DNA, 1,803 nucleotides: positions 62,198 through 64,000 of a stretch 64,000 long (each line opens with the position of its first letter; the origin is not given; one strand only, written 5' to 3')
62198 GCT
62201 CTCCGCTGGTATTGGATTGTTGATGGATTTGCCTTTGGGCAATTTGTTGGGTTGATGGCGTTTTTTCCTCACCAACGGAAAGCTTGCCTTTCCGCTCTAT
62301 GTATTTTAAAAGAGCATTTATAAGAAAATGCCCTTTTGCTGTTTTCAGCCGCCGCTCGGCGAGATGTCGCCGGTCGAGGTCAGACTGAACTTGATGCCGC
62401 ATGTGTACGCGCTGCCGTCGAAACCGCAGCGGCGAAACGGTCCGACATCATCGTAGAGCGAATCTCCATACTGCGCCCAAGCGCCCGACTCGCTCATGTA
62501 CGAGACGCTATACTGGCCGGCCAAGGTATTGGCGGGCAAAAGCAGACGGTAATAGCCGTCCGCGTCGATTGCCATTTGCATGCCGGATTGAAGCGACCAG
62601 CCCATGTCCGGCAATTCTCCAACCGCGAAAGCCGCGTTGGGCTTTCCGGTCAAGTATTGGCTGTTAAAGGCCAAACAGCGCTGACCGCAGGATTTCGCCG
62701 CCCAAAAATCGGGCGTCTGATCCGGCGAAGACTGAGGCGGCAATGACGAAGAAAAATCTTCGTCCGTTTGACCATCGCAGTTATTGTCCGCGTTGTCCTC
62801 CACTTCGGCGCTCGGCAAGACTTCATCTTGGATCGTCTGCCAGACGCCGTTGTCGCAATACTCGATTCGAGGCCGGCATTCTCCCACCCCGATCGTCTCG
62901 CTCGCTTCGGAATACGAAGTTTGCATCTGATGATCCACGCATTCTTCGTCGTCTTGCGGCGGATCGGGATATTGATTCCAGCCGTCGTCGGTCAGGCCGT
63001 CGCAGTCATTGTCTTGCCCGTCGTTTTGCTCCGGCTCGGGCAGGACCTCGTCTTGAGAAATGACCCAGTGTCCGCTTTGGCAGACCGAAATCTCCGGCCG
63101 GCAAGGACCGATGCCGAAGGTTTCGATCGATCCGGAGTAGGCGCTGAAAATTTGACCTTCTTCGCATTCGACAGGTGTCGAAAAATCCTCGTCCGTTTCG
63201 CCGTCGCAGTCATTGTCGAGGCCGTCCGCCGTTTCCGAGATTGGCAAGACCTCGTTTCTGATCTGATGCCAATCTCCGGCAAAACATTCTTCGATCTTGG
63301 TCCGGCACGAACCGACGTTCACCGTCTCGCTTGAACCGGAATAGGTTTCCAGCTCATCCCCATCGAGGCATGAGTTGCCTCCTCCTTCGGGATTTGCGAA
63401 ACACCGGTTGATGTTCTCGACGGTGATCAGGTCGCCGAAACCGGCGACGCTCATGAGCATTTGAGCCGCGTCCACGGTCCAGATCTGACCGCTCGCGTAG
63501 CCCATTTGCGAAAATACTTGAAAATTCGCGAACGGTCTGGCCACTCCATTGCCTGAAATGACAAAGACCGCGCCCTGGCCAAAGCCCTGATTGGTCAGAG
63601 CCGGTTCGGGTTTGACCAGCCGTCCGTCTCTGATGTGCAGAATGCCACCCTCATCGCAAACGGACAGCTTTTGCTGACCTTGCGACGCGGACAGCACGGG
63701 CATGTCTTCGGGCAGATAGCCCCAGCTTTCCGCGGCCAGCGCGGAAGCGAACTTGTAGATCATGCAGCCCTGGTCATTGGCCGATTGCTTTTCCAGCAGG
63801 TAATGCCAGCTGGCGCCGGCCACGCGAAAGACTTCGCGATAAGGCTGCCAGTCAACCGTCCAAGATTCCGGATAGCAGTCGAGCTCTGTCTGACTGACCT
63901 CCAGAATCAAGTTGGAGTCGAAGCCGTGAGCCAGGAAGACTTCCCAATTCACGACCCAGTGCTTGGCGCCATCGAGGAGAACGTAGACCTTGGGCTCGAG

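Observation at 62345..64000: Partial large GC-rich protein with three tandem MopE-like putative metal-binding motifs (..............)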

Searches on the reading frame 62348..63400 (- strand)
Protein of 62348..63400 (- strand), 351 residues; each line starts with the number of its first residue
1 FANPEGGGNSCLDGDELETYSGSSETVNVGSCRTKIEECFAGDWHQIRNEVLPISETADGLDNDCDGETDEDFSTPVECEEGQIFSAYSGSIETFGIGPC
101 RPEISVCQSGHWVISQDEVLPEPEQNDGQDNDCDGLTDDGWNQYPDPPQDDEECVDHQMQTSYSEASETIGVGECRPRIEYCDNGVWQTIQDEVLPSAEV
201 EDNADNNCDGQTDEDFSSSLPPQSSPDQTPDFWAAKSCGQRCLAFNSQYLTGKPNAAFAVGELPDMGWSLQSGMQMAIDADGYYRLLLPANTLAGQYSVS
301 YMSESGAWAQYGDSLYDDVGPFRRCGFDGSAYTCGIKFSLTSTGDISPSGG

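Call 52: predict_structure(alignment_id=A2)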
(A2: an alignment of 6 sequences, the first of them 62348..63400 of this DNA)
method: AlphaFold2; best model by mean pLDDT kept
length: 351 residues; sequences in the alignment: 6
mean_pLDDT: 57.8   pTM: 0.35
mean pLDDT of the five models: 57.8, 55.6, 55.6, 55.4, 54.1
residues with pLDDT >= 90: 12; 70-90: 83; 50-70: 116; < 50: 140
segments of 3 or more residues with pLDDT < 50: 1-9, 22-30, 55-65, 67-78, 84-100, 123-125, 127-153, 165-173, 214-231, 313-317, 327-331
pLDDT, mean of each block of 10 residues (from residue 1): 33 61 44 61 59 48 46 43 49 40 58 54 48 43 32 49 46 51 60 53 53 40 29 73 85 85 80 86 88 88 77 52 57 73 82 41
secondary structure, 60 per line:
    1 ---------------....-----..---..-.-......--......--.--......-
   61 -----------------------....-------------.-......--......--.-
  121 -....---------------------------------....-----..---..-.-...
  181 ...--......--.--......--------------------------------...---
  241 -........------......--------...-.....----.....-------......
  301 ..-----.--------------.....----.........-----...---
elements in order: E16-19 E35-40 E43-48 H54-59 E84-87 E103-108 E111-116 H122-125 E159-162 E178-183 E186-191 H197-202 E235-237 E242-246 E256-261 E274-278 E283-287 E295-302 E323-327 E332-340 E346-348

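Call 57: fold_search(model_id=the predicted structure, library=pdb)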
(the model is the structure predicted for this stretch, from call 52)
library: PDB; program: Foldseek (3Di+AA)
matches with E <= 10: 619; with E <= 0.001: 0
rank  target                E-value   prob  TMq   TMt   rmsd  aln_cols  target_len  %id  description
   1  4rer_B                4.6e-02  1.00  0.20  0.35   3.3       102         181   13  Crystal structure of the phosphorylated human alpha1 beta2 gamma1 holo-AMPK complex bound to AMP and cyclodextrin (released 2014-12-10)
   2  8dge_D                6.3e-02  0.63  0.14  0.08   8.8        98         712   14  BoGH13ASus from Bacteroides ovatus (released 2023-05-24)
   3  4fmr_C                7.0e-02  0.54  0.12  0.17   9.5       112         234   13  Crystal structure of a Putative bacterial DNA binding protein (BVU_2165) from Bacteroides vulgatus ATCC 8482 at 2.25 A (released 2012-08-15)
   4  8dl2_C                1.1e-01  0.66  0.19  0.11   8.2       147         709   15  BoGH13ASus from Bacteroides ovatus bound to acarbose (released 2023-05-24)
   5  8dl1_D                1.2e-01  0.77  0.16  0.09   9.5        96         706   17  BoGH13ASus-E523Q from Bacteroides ovatus bound to maltoheptaose (released 2023-05-24)
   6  4fmr_B                1.3e-01  0.41  0.13  0.17   9.6       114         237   13  Crystal structure of a Putative bacterial DNA binding protein (BVU_2165) from Bacteroides vulgatus ATCC 8482 at 2.25 A (released 2012-08-15)
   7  4fmr_A                1.7e-01  0.33  0.12  0.16  10.0       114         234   13  Crystal structure of a Putative bacterial DNA binding protein (BVU_2165) from Bacteroides vulgatus ATCC 8482 at 2.25 A (released 2012-08-15)
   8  6sws_C                1.8e-01  0.84  0.16  0.42   6.8       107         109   10  The DBB dimerization domain of B-cell adaptor for PI3K (BCAP) is required for down regulation of inflammatory signalli (released 2020-02-19)
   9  8dl2_B                2.0e-01  0.63  0.20  0.11   9.0       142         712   16  BoGH13ASus from Bacteroides ovatus bound to acarbose (released 2023-05-24)
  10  8dl1_A                2.1e-01  0.77  0.21  0.11   7.4       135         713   14  BoGH13ASus-E523Q from Bacteroides ovatus bound to maltoheptaose (released 2023-05-24)
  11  8dl2_D                2.1e-01  0.66  0.16  0.09   4.7        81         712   14  BoGH13ASus from Bacteroides ovatus bound to acarbose (released 2023-05-24)
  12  8dge_C                2.1e-01  0.44  0.14  0.08   8.2        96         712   14  BoGH13ASus from Bacteroides ovatus (released 2023-05-24)
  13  8co1_A2               2.2e-01  0.80  0.15  0.44   4.6        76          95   17  Type II Secretion System (released 2024-04-10)
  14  8wm1_A                2.3e-01  0.66  0.15  0.12   7.8       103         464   16  DHS dehydratase (released 2024-10-02)
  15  2ee2_MODEL_1_A        2.3e-01  0.47  0.17  0.41  15.6       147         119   16  Solution structures of the fn3 domain of human contactin 1 (released 2007-08-21)
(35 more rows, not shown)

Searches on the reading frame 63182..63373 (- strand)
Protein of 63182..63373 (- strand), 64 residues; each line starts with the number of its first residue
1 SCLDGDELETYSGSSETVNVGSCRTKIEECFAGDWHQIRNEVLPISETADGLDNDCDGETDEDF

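Call 56: search_solved_structures(query=A5, max_evalue=10, show_alignments=4)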
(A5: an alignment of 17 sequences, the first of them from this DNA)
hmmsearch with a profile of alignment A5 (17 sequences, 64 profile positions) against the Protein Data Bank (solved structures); distinct sequences matched with E-value up to 10: 0.

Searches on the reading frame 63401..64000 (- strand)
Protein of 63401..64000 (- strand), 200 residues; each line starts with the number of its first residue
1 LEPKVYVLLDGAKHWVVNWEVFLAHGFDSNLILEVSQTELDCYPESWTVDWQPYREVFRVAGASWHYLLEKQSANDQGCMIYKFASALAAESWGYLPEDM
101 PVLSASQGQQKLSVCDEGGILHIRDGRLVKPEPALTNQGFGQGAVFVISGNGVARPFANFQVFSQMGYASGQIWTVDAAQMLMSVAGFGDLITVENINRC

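Call 37: search_protein_representatives(protein=window:63401-64000:-)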
Query: 200 residues. Proteins with E-value up to 0.001 (for the whole library): 253; up to 1e-10: 33; up to 1e-30: 12. The best 150 are listed.
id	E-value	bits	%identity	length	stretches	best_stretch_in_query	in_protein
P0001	5.2e-133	457.5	100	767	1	1-200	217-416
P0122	2.1e-39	151.8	44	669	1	4-200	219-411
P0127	3.1e-39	151.2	41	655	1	4-200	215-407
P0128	3.9e-38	147.6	42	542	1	4-200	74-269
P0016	1.7e-37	145.6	38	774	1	2-200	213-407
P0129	6.1e-36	140.5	38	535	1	2-200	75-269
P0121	1.7e-35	139.0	60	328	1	2-108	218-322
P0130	3.0e-35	138.2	38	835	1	2-200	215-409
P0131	1.6e-34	135.8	40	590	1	3-200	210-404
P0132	1.8e-33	132.4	41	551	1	2-200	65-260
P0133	3.5e-33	131.4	39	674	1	3-193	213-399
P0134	2.9e-31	125.2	39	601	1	4-200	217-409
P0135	4.9e-30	121.2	39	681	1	4-195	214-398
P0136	7.8e-28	114.0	35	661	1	4-200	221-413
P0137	1.3e-22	96.9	34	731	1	6-200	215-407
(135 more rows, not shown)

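Call 50: search_protein_families(library=pfam, alignment_id=A3, max_evalue=0.001)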
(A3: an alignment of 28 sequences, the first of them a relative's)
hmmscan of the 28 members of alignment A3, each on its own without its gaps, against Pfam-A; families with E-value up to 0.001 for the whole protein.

A. member 1, P0127 (655 aa): 2 families
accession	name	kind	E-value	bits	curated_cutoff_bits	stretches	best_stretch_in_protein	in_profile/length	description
PF13529.12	Peptidase_C39_2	-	4.5e-17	63.4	24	1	27-165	2-142/143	Peptidase_C39 like family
PF03412.21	Peptidase_C39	-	3.2e-06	27.4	22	0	140-185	80-122/133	Peptidase C39 family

B. families by the number of members that match (of 28 scanned): 8 families
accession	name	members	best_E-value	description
PF11617.13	Cu-binding_MopE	12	1.5e-55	Putative metal-binding motif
PF01551.29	Peptidase_M23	12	3.1e-17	Peptidase family M23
PF13529.12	Peptidase_C39_2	8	4.5e-17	Peptidase_C39 like family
PF03412.21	Peptidase_C39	5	1.9e-06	Peptidase C39 family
PF12385.14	Peptidase_C70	3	4.3e-05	Papain-like cysteine protease AvrRpt2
PF02018.23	CBM_4_9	1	1.2e-13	Carbohydrate binding domain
PF02412.23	TSP_3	1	2.1e-05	Thrombospondin type 3 repeat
PF04862.18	DUF642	1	0.00053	Protein of unknown function (DUF642)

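Call 51: search_protein_families(library=pfam, alignment_id=A4, max_evalue=0.001)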
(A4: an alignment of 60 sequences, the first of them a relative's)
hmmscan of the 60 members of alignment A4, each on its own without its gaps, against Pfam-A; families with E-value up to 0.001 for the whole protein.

A. member 1, P0146 (521 aa): 1 family
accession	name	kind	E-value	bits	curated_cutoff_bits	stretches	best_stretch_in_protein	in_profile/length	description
PF10092.14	DUF2330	-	8.5e-09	35.4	24.7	1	32-246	8-222/279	Uncharacterized protein conserved in bacteria (DUF2330)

B. families by the number of members that match (of 60 scanned): 47 families (the first 25 are shown)
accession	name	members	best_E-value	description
PF00041.27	fn3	7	7.6e-20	Fibronectin type III domain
PF00963.24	Cohesin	7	2.6e-08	Cohesin domain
PF16656.11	Pur_ac_phosph_N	7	3.1e-08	Purple acid Phosphatase, N-terminal domain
PF10342.15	Kre9_KNH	5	6.1e-19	Kre9/KNH-like N-terminal Ig-like domain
PF18911.6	PKD_4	3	1.7e-25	PKD domain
PF05108.18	T7SS_ESX1_EccB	3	8.8e-17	Type VII secretion system ESX-1, transport TM domain B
PF00082.27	Peptidase_S8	2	5.3e-64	Subtilase family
PF17957.7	Big_7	2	1.6e-51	Bacterial Ig domain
PF00801.26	PKD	2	5.6e-16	PKD domain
PF19077.6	Big_13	2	2.7e-12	Bacterial Ig-like domain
PF02369.22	Big_1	2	3.5e-12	Bacterial Ig-like domain (group 1)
PF05345.18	He_PIG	2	6.1e-12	Putative Ig domain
PF01471.23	PG_binding_1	2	4.4e-11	Putative peptidoglycan binding domain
PF17963.7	Big_9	2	2.4e-09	Bacterial Ig domain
PF18884.5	TSP3_bac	2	2.6e-07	Bacterial TSP3 repeat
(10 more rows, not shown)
